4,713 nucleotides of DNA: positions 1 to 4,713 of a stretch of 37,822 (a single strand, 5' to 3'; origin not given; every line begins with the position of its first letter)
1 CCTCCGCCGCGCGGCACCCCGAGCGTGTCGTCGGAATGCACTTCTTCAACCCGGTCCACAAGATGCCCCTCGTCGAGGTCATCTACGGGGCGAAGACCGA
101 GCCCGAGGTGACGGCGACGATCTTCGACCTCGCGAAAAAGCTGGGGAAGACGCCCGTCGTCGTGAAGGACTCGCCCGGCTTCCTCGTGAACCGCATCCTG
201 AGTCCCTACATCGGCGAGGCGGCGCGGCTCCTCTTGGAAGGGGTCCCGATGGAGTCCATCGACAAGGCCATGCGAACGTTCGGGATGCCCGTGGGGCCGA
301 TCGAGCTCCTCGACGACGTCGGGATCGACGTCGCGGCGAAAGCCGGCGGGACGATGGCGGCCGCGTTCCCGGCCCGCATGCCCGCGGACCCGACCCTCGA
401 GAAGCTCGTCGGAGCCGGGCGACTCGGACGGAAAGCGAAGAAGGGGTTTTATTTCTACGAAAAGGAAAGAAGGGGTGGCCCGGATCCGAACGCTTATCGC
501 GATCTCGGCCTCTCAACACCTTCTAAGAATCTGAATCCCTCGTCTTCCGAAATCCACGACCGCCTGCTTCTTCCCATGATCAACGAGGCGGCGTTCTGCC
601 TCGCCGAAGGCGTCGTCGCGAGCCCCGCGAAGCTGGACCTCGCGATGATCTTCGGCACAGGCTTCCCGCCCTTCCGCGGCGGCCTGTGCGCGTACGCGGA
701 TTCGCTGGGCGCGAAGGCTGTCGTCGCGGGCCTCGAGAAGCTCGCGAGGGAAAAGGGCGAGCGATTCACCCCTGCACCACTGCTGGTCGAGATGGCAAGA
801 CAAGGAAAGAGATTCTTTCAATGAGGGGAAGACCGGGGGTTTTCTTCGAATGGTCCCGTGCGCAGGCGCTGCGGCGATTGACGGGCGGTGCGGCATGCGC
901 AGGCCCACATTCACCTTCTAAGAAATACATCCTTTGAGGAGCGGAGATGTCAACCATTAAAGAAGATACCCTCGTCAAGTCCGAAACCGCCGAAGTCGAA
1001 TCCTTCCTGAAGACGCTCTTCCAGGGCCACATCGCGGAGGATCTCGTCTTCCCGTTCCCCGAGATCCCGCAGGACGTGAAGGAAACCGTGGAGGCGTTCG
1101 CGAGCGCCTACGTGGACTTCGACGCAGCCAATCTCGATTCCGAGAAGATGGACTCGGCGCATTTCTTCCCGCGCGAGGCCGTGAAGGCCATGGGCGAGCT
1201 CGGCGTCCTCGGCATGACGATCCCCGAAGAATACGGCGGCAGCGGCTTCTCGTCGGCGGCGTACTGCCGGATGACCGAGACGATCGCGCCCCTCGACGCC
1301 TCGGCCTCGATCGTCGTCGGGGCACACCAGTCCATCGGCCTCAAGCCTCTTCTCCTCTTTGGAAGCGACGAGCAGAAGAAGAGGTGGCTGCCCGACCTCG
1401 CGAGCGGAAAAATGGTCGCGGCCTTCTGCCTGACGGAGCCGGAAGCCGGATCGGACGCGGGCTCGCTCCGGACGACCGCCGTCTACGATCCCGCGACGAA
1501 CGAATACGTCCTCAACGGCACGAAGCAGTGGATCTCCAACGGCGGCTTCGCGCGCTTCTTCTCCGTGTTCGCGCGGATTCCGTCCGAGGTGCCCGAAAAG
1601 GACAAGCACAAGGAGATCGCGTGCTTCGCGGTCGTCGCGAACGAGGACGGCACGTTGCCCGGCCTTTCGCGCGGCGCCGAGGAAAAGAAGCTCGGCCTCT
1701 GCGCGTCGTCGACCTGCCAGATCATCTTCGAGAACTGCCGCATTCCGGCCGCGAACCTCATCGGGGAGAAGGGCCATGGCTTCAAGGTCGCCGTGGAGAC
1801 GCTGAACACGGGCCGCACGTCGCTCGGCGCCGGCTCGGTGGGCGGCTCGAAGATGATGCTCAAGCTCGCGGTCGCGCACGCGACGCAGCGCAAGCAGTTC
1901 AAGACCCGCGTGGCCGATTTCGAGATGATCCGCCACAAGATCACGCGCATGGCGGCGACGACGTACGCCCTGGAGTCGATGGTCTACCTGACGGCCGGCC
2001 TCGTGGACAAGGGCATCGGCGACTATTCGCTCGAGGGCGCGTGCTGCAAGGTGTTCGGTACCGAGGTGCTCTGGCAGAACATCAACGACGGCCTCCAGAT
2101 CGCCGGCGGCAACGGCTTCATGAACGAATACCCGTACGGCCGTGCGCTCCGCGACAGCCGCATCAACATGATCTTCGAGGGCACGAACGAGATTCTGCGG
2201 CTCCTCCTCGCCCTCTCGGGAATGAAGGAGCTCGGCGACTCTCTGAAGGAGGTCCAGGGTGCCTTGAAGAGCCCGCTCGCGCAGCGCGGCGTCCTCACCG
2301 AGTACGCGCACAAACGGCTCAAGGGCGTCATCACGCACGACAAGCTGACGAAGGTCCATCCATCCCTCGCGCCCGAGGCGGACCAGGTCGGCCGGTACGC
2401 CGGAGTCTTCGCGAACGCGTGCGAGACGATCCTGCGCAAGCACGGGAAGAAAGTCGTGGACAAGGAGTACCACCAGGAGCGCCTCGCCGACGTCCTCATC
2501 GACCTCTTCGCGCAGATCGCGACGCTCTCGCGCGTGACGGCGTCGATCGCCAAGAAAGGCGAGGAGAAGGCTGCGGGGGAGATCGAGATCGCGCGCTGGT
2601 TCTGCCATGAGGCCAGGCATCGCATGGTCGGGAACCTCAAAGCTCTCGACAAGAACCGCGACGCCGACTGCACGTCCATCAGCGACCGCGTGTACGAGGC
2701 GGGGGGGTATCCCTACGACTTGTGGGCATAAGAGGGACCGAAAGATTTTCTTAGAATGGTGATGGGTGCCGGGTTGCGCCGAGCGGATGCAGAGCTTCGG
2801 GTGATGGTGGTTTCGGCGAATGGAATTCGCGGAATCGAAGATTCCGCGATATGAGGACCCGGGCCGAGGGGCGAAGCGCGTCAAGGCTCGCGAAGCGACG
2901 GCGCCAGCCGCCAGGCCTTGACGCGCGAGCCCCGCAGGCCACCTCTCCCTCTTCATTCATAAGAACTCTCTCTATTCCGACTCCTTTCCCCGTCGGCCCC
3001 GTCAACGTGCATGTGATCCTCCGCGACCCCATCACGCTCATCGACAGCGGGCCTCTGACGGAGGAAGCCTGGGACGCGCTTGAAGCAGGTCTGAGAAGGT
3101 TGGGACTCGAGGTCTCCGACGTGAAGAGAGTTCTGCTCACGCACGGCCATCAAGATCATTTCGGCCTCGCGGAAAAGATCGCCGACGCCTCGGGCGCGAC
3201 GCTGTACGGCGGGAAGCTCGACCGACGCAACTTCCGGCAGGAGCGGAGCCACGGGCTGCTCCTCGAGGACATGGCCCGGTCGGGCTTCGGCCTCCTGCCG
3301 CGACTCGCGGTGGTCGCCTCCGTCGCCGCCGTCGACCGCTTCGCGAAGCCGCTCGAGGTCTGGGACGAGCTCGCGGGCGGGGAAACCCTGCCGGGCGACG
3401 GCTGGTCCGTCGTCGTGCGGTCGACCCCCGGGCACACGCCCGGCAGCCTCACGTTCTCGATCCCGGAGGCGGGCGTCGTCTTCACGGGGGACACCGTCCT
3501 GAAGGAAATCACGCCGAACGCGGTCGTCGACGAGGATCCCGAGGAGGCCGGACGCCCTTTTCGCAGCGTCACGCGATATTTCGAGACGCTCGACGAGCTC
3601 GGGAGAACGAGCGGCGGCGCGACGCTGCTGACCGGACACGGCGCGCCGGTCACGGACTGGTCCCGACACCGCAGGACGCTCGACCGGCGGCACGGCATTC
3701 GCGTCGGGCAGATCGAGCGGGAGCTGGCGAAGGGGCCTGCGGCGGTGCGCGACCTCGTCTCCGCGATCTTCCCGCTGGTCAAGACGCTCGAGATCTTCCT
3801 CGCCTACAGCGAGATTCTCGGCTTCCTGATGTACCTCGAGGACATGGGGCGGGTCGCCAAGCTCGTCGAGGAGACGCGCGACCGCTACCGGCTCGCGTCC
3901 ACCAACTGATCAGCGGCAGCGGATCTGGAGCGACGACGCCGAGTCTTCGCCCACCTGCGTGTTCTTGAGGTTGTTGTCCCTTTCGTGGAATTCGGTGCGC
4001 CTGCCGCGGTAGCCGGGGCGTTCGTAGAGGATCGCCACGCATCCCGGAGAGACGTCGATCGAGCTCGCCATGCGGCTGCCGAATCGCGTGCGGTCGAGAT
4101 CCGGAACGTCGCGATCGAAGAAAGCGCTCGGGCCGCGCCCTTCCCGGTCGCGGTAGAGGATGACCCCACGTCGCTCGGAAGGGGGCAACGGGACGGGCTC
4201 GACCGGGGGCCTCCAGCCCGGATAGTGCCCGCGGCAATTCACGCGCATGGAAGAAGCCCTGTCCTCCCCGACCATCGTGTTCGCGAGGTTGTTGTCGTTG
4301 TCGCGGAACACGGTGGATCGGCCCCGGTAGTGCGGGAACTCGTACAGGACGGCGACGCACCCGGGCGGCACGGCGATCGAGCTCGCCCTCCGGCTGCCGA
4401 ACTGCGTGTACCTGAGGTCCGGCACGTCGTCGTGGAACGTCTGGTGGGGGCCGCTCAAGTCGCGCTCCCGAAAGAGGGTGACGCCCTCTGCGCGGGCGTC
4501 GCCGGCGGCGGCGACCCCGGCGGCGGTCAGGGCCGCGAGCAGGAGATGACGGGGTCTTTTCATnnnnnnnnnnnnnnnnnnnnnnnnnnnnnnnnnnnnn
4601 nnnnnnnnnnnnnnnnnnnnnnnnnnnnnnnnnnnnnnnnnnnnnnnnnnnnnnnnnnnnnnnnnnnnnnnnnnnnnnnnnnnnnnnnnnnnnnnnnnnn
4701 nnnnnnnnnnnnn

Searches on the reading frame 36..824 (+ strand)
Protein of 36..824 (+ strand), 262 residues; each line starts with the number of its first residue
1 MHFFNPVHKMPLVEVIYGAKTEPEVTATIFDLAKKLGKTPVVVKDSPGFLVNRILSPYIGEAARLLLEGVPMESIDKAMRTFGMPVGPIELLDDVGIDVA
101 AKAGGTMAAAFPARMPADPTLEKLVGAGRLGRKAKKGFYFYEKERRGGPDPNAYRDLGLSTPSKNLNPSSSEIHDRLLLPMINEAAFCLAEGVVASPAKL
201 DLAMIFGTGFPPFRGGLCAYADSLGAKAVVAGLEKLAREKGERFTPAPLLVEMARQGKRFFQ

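Call 14: search_protein_families(library=pfam, proteins=[window:36-824:+], max_evalue=0.001)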
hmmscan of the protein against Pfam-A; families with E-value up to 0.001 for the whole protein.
window:36-824:+ (262 aa): 2 families
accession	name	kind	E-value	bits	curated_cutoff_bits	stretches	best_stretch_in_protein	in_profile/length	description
PF00725.27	3HCDH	-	1.5e-38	131.6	22.1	2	48-141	1-97/97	3-hydroxyacyl-CoA dehydrogenase, C-terminal domain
PF02737.24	3HCDH_N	-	6.2e-16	59.3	22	1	1-45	135-179/180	3-hydroxyacyl-CoA dehydrogenase, NAD binding domain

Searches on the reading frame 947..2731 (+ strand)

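Call 14: search_protein_families(library=pfam, proteins=[window:947-2731:+], max_evalue=0.001)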
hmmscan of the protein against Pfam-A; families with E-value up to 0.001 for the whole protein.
window:947-2731:+ (594 aa): 6 families
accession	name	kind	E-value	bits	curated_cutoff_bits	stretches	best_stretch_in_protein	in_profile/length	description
PF00441.29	Acyl-CoA_dh_1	-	1.1e-40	139.7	22.4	1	276-422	1-146/150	Acyl-CoA dehydrogenase, C-terminal domain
PF02771.21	Acyl-CoA_dh_N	-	1.8e-30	106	22.9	1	43-155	6-113/113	Acyl-CoA dehydrogenase, N-terminal domain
PF21343.2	ACAD9-ACADV_C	-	1.1e-23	84.3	27.8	1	472-588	1-120/120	ACAD9/ACADV, C-terminal domain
PF02770.24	Acyl-CoA_dh_M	-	3.2e-22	79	33.3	1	159-264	1-97/97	Acyl-CoA dehydrogenase, middle domain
PF08028.16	Acyl-CoA_dh_2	-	5.4e-10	40.1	22.7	1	294-414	4-133/134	Acyl-CoA dehydrogenase, C-terminal domain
PF22924.1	ACOX_C_alpha1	-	1.3e-06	28.8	27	1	285-420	3-163/169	Acyl-CoA oxidase, C-alpha1 domain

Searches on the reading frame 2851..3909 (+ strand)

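Call 14: search_protein_families(library=pfam, proteins=[window:2851-3909:+], max_evalue=0.001)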
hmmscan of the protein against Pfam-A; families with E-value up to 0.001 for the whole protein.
window:2851-3909:+ (352 aa): 1 family
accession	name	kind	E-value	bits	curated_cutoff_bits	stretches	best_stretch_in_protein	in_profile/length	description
PF00753.33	Lactamase_B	-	4.8e-26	92.4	22.7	1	48-228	3-162/196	Metallo-beta-lactamase superfamily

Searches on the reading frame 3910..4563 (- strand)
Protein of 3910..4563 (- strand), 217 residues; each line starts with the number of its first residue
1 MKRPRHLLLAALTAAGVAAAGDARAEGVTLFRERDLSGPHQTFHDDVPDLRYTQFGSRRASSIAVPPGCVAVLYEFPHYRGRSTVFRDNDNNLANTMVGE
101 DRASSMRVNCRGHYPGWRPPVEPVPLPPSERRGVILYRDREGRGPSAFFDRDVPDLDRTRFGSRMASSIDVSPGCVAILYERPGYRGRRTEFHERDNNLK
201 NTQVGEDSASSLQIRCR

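Call 14: search_protein_families(library=pfam, proteins=[window:3910-4563:-], max_evalue=0.001)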
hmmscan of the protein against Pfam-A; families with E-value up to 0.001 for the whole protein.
window:3910-4563:- (217 aa): 2 families
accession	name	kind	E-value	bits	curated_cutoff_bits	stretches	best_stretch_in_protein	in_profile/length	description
PF00030.24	Crystall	-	8.7e-18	64.7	25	2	28-107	2-80/82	Beta/Gamma crystallin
PF03995.18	Inhibitor_I36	-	4.1e-05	23.9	21.1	0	19-85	4-68/69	Peptidase inhibitor family I36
